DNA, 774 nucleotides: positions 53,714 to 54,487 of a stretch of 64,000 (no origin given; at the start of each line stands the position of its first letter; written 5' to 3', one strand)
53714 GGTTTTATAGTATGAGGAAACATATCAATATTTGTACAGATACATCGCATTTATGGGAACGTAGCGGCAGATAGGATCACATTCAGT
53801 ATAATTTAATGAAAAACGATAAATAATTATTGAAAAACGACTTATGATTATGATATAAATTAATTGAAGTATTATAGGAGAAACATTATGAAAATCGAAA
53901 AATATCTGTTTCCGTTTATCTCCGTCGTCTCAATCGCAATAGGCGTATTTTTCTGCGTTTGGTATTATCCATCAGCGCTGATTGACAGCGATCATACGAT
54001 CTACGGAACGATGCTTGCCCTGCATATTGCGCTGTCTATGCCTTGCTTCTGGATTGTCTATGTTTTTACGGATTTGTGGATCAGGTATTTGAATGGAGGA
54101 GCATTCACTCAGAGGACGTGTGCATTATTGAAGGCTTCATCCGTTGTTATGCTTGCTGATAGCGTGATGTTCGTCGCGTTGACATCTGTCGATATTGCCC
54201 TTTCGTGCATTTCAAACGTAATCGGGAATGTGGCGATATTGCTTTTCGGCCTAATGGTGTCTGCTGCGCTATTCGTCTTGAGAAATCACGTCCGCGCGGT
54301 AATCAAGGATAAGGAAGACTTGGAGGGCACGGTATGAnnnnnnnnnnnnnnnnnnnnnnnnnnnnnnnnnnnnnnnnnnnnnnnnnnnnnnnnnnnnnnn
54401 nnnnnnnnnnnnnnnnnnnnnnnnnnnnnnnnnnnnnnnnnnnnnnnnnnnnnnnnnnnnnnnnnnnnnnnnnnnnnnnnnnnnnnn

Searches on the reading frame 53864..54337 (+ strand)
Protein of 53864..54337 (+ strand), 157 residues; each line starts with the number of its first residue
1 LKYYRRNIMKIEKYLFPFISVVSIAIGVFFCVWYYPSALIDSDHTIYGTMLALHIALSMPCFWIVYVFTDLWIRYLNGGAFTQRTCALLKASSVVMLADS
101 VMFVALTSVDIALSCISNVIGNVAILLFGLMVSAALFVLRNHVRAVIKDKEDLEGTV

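Call 70: search_protein_families(library=pfam, proteins=[window:53864-54337:+], max_evalue=0.001)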
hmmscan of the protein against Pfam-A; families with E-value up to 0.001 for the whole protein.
window:53864-54337:+ (157 aa): 1 family
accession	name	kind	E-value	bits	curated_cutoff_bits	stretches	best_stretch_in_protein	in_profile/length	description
PF11188.13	DUF2975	-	4.5e-05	23.8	27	1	49-157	19-130/130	Protein of unknown function (DUF2975)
